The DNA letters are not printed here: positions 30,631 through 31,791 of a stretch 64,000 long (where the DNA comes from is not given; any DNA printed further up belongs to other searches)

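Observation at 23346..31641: Secretin-less type IV pilus cluster with PilM-PilN and PilO-PilP-like fusions and an Ala(-1) major pilin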

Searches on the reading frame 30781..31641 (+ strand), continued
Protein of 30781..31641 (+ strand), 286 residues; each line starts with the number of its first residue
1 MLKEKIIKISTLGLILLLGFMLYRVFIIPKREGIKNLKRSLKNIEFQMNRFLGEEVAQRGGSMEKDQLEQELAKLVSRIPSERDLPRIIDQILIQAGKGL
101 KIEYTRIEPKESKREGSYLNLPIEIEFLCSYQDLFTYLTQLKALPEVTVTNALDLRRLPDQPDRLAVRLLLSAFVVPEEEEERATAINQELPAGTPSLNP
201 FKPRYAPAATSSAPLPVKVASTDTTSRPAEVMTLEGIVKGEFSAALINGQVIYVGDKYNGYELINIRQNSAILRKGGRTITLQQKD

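Call 38: find_related_loci(query=A4, collection=genome_contigs, flank=10000)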
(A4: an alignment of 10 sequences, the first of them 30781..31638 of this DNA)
Query A4 (286 aa) in genome_contigs; peptide patterns used: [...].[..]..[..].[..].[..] (x = any residue, [..] = any of these).
101 stretches matched a pattern; 1 encode a relative of the query (tblastn E <= 1e-3); 1 distinct loci.
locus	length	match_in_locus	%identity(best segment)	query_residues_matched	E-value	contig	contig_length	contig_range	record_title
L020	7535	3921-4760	48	2-285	3e-82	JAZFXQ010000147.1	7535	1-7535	MAG: Candidatus Margulisiibacteriota bacterium isolate BS4bin.5 BS4bin.5_147, whole genome shotgun sequence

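Call 45: find_related_loci(query=A5, collection=metagenome_contigs, flank=10000)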
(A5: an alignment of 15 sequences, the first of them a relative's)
Query A5 (431 aa) in metagenome_contigs; peptide patterns used: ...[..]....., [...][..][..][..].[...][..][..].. (x = any residue, [..] = any of these).
600 stretches matched a pattern (row limit reached: there are more); 585 encode a relative of the query (tblastn E <= 1e-3); the best 80 are kept; 80 distinct loci.
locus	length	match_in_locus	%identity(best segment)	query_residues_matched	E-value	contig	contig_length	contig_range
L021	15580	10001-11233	74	20-431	0e+0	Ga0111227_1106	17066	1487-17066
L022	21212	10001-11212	66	31-431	1e-178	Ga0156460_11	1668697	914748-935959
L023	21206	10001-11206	63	33-431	2e-172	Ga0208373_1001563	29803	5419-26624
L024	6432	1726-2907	67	38-431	2e-169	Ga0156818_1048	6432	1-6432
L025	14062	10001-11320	60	2-431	6e-167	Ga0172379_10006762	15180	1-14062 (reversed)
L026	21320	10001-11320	59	2-431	3e-166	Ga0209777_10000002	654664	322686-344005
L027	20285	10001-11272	61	9-431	2e-164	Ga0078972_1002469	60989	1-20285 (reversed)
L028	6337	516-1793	59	11-431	1e-162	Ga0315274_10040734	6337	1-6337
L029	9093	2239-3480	57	23-431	2e-153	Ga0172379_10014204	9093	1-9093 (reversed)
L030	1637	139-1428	54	1-431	3e-161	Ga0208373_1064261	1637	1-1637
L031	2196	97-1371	50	12-431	2e-143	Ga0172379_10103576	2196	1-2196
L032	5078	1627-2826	48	43-431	6e-117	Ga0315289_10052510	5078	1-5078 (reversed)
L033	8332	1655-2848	46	44-431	7e-108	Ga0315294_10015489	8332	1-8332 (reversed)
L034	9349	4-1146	46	61-431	1e-105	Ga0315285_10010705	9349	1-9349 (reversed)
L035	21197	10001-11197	67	33-431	0e+0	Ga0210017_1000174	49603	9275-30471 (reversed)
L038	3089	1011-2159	34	37-407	3e-85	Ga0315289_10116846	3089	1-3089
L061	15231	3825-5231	28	16-410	4e-43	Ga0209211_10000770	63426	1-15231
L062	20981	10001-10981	31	142-429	1e-42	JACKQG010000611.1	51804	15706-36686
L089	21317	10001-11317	28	6-402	5e-38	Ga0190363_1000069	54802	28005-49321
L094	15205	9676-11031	27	51-431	4e-38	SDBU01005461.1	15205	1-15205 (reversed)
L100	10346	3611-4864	27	55-402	1e-37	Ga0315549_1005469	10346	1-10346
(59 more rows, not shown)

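Call 60: search_protein_representatives(alignment_id=A1)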
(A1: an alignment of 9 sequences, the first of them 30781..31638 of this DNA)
Query: 9 sequences, 286 profile positions. Proteins with E-value up to 0.001 (for the whole library): 3939; up to 1e-10: 211; up to 1e-30: 34. The best 150 are listed.
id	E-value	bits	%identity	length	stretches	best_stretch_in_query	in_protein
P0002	7.9e-116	402.8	-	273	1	3-286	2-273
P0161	3.9e-115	400.5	-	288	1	1-285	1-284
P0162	1.5e-97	342.8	-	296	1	3-286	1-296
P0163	2.3e-94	332.4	-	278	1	3-285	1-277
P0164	6.1e-87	308.0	-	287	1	1-285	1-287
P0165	7.2e-85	301.2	-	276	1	3-285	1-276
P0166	4.2e-72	259.3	-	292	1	4-286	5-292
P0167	7.9e-69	248.6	-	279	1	3-283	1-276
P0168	5.7e-61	222.8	-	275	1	10-286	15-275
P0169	1.2e-58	215.1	-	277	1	14-285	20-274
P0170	1.3e-53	198.6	-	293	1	19-285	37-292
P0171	4.8e-52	193.5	-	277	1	1-285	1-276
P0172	2.0e-51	191.4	-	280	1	13-284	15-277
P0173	5.2e-51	190.1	-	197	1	101-285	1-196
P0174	1.0e-49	185.9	-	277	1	10-285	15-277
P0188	7.3e-34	133.8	-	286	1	8-285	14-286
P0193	3.4e-31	125.1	-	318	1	12-285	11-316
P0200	8.2e-25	104.1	-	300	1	28-285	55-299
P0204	2.5e-23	99.3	-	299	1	6-284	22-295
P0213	4.3e-19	85.4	-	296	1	10-284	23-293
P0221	2.5e-18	82.8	-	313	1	6-284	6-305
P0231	3.8e-17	79.0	-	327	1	10-285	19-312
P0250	2.2e-15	73.2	-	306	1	9-285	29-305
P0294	5.5e-13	65.3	-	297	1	10-285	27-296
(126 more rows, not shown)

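Call 61: list_cluster_members(proteins=[P0170, P0188, P0193, P0200, P0204, P0213, P0221, P0231, P0250, P0294])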
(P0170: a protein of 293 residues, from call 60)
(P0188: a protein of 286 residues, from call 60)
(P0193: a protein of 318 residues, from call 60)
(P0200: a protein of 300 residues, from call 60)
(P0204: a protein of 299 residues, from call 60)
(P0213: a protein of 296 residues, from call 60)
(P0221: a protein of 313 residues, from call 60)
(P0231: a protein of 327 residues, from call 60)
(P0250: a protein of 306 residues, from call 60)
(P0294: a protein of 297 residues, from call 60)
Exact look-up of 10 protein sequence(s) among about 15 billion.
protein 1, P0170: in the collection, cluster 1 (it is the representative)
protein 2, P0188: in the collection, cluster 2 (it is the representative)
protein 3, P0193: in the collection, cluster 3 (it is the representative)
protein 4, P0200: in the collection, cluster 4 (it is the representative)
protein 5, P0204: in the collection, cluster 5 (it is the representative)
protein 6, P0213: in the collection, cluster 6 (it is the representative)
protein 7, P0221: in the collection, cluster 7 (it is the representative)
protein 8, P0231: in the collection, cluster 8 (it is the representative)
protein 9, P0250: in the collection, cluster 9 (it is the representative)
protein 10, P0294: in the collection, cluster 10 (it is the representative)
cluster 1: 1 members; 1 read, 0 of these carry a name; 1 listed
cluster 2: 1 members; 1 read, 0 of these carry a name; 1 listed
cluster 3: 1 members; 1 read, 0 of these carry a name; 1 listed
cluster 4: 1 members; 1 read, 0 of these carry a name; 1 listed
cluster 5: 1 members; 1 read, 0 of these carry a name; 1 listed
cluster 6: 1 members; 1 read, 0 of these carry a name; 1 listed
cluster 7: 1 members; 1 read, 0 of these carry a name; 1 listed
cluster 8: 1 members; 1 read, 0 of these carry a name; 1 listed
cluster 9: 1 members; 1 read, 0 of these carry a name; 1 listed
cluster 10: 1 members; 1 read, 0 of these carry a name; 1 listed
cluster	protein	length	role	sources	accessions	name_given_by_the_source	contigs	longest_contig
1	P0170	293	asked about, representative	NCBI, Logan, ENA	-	-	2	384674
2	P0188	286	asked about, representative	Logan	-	-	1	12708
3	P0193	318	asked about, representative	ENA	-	-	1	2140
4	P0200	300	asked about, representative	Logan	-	-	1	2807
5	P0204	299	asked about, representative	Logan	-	-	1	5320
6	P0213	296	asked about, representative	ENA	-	-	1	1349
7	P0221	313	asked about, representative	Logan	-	-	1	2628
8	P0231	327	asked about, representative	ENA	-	-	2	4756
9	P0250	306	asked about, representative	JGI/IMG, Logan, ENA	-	-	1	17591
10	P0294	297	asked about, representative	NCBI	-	-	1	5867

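Call 64: search_protein_families(library=pfam, proteins=[L094:8770-9381:+, L100:2701-3294:+, L061:3386-3787:+, L089:9504-9968:+, L062:8661-9323:+, L017:9498-10001:+, L014:9536-9997:+, L010:10001-11656:+, L005:10846-12375:+], max_evalue=0.01)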
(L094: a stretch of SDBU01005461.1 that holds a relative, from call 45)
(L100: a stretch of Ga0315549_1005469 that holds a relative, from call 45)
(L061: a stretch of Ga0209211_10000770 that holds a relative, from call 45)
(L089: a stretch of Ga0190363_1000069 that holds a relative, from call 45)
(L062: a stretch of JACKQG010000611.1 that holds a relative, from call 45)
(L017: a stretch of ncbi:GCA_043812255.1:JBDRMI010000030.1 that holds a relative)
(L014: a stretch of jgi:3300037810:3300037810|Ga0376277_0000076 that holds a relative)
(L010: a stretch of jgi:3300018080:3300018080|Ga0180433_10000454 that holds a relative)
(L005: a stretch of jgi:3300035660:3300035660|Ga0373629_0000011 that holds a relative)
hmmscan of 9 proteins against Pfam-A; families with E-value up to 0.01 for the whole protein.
L094:8770-9381:+ (204 aa): 0 families

L100:2701-3294:+ (198 aa): 1 family
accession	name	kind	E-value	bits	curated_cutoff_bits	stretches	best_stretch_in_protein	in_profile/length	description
PF20260.4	PUA_4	-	0.0099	16.4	23.9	0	154-183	15-45/48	RNA methyltransferase PUA domain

L061:3386-3787:+ (134 aa): 2 families
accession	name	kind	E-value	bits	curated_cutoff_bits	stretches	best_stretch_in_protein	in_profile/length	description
PF16537.11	T2SSB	-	2.3e-06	27.6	28.4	1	91-130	19-59/60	Type II secretion system protein B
PF23862.1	CdsD_C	-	0.00073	20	27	1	92-130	18-56/56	CdsD C-terminal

L089:9504-9968:+ (155 aa): 0 families

L062:8661-9323:+ (221 aa): 0 families

L017:9498-10001:+ (168 aa): 0 families

L014:9536-9997:+ (154 aa): 0 families

L010:10001-11656:+ (552 aa): 17 families
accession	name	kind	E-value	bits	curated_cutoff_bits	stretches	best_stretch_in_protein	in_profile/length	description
PF00263.26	Secretin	-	2.8e-39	134.9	27.5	1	364-520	1-168/169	Bacterial type II and III secretion system protein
PF07719.23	TPR_2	-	8.7e-14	50.9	27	2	69-101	1-33/34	Tetratricopeptide repeat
PF00515.34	TPR_1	-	4.2e-13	48.9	27.8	2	69-101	1-33/34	Tetratricopeptide repeat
PF13181.12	TPR_8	-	3.6e-12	45.9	25.7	2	69-101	1-33/34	Tetratricopeptide repeat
PF07660.19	STN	-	3.9e-09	36.6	28.4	1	175-221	2-51/52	Secretin and TonB N terminus short domain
PF03958.22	Secretin_N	-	4.7e-09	36.8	28.2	1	238-298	2-69/69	Bacterial type II/III secretion system short domain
PF14559.12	TPR_19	-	5e-09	36.8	25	1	46-110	2-66/68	Tetratricopeptide repeat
PF13414.12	TPR_11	-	1.5e-08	34.6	26.8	2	42-83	1-42/42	TPR repeat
PF12895.13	ANAPC3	-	1.6e-08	35.2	27.2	2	49-106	3-59/82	Anaphase-promoting complex, cyclosome, subunit 3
PF13432.12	TPR_16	-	1.7e-07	32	32.7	1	39-96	1-58/65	Tetratricopeptide repeat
PF21305.2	type_II_gspD_N0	-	1.1e-06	28.8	27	1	155-219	2-71/71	GspD-like, N0 domain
PF13174.12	TPR_6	-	2.5e-06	28.2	26.3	1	71-101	2-32/33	Tetratricopeptide repeat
PF13431.12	TPR_17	-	3.5e-05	24.2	24.4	1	58-89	2-33/34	Tetratricopeptide repeat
PF13371.12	TPR_9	-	0.00016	22.1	35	1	43-108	3-68/73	Tetratricopeptide repeat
PF13428.12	TPR_14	-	0.00064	20.6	23.5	0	36-76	2-42/44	Tetratricopeptide repeat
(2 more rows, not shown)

L005:10846-12375:+ (510 aa): 12 families
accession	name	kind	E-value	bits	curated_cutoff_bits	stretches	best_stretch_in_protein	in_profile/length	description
PF00263.26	Secretin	-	6.5e-43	146.7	27.5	1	326-482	1-168/169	Bacterial type II and III secretion system protein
PF07719.23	TPR_2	-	1.1e-10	41.1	27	2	23-55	1-33/34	Tetratricopeptide repeat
PF13414.12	TPR_11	-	1.2e-10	41.4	26.8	1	30-71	1-42/42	TPR repeat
PF00515.34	TPR_1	-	2.5e-09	37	27.8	2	23-55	1-33/34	Tetratricopeptide repeat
PF14559.12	TPR_19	-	1.1e-08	35.7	25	1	35-77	3-45/68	Tetratricopeptide repeat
PF12895.13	ANAPC3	-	1.9e-08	34.9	27.2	2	37-98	3-63/82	Anaphase-promoting complex, cyclosome, subunit 3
PF03958.22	Secretin_N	-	3.4e-07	30.8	28.2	1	200-260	2-69/69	Bacterial type II/III secretion system short domain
PF13181.12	TPR_8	-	4.8e-07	29.9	25.7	1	57-89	1-33/34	Tetratricopeptide repeat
PF13432.12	TPR_16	-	3.8e-06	27.7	32.7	1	28-88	2-62/65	Tetratricopeptide repeat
PF13428.12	TPR_14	-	4.7e-05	24.1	23.5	1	58-99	2-43/44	Tetratricopeptide repeat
PF21305.2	type_II_gspD_N0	-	0.00028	21.1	27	1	116-181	1-71/71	GspD-like, N0 domain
PF13371.12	TPR_9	-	0.0095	16.4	35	0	38-89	10-61/73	Tetratricopeptide repeat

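Call 72: list_cluster_members(proteins=[P0112, P0028, P0070, P0026, P0132, P0134, P0121, P0123, P0116, P0011])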
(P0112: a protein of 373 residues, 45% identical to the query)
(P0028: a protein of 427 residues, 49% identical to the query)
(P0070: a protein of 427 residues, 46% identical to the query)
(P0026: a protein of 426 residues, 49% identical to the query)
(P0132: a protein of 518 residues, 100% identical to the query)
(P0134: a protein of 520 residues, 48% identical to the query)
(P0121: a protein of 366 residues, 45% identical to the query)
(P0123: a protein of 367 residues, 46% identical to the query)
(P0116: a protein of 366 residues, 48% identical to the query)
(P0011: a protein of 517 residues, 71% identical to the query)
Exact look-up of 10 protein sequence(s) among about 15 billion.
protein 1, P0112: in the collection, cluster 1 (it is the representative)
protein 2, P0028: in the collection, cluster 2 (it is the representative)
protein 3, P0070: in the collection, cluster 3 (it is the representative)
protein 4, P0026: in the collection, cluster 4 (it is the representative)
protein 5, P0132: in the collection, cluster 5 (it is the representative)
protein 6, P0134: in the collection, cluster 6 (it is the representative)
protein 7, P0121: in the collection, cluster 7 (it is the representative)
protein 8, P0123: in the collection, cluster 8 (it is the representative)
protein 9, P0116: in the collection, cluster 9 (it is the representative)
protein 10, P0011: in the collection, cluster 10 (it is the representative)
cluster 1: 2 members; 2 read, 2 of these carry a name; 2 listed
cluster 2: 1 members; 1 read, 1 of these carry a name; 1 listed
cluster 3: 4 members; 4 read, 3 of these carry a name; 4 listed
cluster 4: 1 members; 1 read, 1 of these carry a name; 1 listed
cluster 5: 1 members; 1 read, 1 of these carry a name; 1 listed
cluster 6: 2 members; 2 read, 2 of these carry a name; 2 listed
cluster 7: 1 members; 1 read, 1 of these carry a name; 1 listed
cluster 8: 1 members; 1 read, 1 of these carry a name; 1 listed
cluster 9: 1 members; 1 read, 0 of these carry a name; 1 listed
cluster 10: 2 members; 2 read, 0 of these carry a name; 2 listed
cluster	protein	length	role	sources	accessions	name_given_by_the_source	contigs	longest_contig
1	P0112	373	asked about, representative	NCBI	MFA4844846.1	MAG: secretin N-terminal domain-containing protein, partial [Candidatus ...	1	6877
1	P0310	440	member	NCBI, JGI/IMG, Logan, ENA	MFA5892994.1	MAG: secretin N-terminal domain-containing protein [Candidatus Margulisiibacteriota ...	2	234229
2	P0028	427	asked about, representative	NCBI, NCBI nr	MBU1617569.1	MAG: hypothetical protein KKF06_07345 [Candidatus Margulisbacteria bacterium] | hypothetical protein [Candidatus Margulisiibacteriota bacterium]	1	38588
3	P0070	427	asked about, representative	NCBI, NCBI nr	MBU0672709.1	MAG: hypothetical protein KJ732_06765 [Candidatus Margulisbacteria bacterium] | hypothetical protein [Candidatus Margulisiibacteriota bacterium]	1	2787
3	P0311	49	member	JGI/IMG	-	hypothetical protein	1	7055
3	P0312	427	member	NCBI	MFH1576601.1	MAG: secretin N-terminal domain-containing protein [Candidatus Margulisiibacteriota ...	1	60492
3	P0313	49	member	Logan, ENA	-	-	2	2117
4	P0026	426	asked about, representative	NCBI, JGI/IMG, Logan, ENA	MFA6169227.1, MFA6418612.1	MAG: secretin N-terminal domain-containing protein [Candidatus Margulisiibacteriota ... | type IV pilus assembly protein PilQ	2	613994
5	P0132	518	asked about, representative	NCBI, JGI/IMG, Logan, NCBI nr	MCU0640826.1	MAG: type IV pilus assembly protein PilM [Candidatus Margulisbacteria bacterium] | type IV pilus assembly protein PilM | type IV pilus assembly protein PilM [Candidatus Margulisiibacteriota bacterium]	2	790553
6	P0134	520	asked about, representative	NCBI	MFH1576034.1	MAG: type IV pilus assembly protein PilM [Candidatus Margulisiibacteriota bacterium]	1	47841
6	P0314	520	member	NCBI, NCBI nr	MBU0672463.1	MAG: type IV pilus assembly protein PilM [Candidatus Margulisbacteria bacterium] | type IV pilus assembly protein PilM [Candidatus Margulisiibacteriota bacterium]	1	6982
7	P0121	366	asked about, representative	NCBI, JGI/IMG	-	type II secretory pathway component GspD/PulD (secretin)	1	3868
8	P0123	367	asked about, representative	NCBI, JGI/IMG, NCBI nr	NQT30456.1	MAG: type II secretion system protein GspD [Candidatus Saganbacteria bacterium] | type II secretion system protein GspD [Candidatus Saganbacteria bacterium]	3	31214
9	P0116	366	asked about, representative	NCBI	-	-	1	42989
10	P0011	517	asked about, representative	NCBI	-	-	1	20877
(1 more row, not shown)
